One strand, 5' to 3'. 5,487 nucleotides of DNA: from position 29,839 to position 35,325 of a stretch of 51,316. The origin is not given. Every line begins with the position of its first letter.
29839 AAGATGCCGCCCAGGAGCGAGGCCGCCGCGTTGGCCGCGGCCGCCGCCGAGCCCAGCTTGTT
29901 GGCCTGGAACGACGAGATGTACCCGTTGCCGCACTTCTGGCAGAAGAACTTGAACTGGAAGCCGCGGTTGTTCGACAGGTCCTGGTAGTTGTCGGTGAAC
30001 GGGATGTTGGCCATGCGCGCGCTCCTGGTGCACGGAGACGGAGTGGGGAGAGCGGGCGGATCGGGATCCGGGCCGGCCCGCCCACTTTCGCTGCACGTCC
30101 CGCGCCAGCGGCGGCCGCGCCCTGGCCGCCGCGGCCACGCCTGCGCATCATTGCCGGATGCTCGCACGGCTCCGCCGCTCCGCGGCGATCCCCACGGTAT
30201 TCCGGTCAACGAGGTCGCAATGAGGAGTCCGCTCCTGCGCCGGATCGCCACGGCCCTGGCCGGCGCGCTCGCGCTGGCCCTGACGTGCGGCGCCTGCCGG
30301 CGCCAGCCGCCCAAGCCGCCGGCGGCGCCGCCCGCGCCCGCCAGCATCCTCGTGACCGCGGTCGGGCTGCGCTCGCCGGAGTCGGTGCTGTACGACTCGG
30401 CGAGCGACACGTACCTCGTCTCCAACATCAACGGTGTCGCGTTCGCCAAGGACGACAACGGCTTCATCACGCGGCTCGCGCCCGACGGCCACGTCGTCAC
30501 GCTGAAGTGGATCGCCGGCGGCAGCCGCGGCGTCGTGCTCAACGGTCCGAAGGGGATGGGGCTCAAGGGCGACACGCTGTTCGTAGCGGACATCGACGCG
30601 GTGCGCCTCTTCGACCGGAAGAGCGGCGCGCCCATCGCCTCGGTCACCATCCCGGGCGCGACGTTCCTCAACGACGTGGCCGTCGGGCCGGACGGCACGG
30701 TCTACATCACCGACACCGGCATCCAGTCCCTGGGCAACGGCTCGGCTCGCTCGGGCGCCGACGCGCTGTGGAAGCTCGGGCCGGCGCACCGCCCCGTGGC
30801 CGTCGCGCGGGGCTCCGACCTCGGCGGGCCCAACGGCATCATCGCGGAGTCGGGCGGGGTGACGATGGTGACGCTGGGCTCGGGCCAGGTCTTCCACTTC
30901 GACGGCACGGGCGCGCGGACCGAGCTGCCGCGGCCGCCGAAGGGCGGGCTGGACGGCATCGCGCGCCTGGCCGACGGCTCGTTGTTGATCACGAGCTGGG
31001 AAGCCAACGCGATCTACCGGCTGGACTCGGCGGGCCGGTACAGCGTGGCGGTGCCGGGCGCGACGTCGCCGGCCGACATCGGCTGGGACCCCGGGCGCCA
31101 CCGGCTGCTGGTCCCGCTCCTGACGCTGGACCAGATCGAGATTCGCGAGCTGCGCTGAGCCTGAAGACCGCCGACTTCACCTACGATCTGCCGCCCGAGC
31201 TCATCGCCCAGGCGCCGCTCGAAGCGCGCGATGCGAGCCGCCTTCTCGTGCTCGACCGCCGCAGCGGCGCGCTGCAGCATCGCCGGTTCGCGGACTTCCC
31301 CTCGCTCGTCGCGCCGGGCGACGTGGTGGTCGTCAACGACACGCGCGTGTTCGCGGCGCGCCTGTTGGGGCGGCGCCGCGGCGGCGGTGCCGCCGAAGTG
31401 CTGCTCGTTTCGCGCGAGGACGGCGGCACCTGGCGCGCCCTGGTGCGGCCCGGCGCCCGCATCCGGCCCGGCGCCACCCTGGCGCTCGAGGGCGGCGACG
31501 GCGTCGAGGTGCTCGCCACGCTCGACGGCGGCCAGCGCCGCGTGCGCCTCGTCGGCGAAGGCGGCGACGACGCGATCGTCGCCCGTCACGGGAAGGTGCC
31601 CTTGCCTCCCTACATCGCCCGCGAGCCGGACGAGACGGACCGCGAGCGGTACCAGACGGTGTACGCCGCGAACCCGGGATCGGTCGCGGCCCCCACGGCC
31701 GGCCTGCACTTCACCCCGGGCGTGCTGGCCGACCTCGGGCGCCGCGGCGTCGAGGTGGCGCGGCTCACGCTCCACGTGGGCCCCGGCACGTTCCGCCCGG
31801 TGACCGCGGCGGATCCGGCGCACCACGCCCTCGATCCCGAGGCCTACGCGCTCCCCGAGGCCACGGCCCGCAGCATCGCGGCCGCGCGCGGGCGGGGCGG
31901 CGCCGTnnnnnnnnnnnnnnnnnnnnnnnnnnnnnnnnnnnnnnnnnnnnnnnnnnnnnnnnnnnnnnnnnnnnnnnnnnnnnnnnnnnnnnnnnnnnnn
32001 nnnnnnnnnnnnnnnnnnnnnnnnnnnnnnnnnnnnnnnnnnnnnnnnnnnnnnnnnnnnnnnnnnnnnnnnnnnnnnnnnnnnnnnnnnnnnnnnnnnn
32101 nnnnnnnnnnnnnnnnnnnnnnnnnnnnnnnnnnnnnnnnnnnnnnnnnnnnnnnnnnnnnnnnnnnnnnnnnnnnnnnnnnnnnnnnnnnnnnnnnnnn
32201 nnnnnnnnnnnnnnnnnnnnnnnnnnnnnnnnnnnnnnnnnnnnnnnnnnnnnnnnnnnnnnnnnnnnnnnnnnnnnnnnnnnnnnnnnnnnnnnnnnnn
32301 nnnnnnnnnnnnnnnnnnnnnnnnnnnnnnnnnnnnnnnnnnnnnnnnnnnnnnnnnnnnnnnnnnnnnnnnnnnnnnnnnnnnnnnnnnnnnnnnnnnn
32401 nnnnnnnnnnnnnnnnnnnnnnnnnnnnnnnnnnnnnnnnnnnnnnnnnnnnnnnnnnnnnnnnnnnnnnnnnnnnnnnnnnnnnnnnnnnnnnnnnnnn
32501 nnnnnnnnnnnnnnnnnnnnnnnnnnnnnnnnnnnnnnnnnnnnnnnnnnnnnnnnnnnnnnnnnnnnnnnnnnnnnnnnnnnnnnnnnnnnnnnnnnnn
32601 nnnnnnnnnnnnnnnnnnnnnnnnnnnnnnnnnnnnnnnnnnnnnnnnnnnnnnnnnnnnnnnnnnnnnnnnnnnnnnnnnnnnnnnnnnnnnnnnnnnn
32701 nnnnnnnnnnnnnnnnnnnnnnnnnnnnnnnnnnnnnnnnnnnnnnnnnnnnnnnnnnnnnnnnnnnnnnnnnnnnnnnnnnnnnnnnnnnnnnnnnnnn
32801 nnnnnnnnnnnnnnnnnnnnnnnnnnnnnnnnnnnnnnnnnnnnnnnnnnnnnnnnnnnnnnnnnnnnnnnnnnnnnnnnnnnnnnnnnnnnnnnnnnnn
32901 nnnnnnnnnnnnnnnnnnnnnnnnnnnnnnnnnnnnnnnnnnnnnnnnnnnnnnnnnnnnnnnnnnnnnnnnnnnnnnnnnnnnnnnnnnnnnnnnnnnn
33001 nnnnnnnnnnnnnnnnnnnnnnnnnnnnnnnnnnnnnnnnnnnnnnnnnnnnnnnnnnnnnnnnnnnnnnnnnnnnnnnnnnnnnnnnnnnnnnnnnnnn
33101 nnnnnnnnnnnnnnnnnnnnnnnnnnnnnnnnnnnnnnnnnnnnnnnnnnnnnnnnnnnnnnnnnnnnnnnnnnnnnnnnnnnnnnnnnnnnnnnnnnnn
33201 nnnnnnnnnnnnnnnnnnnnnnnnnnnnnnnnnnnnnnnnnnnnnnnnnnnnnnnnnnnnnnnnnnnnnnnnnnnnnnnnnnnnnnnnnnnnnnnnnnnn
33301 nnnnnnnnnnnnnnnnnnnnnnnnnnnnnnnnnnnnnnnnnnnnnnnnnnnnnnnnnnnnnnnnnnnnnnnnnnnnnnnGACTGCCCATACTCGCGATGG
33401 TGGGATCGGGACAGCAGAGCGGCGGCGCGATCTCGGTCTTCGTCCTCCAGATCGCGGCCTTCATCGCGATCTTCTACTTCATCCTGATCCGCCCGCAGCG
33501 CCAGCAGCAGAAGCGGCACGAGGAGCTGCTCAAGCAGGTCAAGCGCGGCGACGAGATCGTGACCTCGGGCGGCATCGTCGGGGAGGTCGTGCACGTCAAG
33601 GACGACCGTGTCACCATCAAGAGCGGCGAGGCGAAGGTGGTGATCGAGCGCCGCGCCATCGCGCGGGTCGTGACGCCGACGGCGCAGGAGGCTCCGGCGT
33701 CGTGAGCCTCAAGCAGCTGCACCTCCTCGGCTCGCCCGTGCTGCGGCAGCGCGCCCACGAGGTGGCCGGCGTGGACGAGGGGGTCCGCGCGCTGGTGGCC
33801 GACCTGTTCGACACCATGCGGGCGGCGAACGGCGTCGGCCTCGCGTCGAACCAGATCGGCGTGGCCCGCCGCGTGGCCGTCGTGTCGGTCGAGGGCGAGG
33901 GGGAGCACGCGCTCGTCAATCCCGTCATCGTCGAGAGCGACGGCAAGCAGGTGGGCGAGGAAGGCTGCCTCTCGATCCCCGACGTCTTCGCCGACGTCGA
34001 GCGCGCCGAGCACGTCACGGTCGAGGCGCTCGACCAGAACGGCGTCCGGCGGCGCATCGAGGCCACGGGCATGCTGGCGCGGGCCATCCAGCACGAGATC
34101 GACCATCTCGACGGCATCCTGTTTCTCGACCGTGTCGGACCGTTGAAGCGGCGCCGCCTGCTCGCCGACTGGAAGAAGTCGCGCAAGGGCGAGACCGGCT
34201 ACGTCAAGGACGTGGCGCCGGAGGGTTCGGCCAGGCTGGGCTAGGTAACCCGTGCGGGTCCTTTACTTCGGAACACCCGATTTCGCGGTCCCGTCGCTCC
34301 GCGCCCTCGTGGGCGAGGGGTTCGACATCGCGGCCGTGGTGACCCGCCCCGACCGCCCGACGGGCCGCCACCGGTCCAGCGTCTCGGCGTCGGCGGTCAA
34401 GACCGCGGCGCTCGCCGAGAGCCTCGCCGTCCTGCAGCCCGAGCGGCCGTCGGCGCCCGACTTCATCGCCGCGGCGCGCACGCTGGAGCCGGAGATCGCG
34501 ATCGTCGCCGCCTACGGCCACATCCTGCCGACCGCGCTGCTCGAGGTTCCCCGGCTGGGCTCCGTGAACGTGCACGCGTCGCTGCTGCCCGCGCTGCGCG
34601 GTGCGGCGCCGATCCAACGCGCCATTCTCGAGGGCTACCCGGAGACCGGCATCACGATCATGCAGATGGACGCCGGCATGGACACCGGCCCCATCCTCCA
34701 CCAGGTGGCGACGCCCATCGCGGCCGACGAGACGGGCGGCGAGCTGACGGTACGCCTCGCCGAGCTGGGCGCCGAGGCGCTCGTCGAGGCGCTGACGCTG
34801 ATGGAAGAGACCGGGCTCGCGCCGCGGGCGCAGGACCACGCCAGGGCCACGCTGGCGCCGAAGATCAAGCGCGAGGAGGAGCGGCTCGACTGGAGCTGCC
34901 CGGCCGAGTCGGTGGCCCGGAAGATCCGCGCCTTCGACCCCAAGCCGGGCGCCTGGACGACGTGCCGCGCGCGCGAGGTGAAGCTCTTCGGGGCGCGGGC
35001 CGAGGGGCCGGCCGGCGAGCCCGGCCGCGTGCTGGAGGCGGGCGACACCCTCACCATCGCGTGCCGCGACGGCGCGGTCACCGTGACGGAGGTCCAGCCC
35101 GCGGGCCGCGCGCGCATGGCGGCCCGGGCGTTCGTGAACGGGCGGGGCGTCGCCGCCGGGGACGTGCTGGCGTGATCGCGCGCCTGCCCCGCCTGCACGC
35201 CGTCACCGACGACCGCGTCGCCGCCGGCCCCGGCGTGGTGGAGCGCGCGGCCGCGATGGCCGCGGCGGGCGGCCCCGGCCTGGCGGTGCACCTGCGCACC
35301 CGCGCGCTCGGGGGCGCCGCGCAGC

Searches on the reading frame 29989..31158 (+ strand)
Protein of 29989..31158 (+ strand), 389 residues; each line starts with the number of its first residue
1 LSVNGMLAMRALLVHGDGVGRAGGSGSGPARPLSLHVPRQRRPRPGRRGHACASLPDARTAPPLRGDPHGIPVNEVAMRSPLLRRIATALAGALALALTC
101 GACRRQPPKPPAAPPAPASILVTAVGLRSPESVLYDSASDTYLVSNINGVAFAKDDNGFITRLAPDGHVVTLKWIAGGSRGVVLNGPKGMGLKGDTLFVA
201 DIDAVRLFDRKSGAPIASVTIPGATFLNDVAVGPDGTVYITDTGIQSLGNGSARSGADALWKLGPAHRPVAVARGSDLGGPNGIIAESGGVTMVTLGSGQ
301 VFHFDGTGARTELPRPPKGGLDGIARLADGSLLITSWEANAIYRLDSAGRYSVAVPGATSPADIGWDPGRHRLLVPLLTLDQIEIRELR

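Call 61: search_protein_families(library=pfam, proteins=[window:29989-31158:+], max_evalue=0.00001)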
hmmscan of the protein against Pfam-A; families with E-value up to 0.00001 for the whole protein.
window:29989-31158:+ (389 aa): 1 family
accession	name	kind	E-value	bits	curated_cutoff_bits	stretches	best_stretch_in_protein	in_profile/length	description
PF08450.18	SGL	-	5.8e-07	29.8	26.3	1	186-359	41-228/246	SMP-30/Gluconolactonase/LRE-like region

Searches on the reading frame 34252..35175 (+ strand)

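Call 61: search_protein_families(library=pfam, proteins=[window:34252-35175:+], max_evalue=0.00001)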
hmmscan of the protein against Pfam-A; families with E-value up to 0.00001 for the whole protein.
window:34252-35175:+ (307 aa): 2 families
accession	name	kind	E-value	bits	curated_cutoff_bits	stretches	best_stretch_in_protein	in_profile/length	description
PF00551.24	Formyl_trans_N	-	4.8e-41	140.9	26.1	1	2-181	2-181/181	Formyl transferase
PF02911.23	Formyl_trans_C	-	1.3e-25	89.9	21.1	1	204-298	1-99/100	Formyl transferase, C-terminal domain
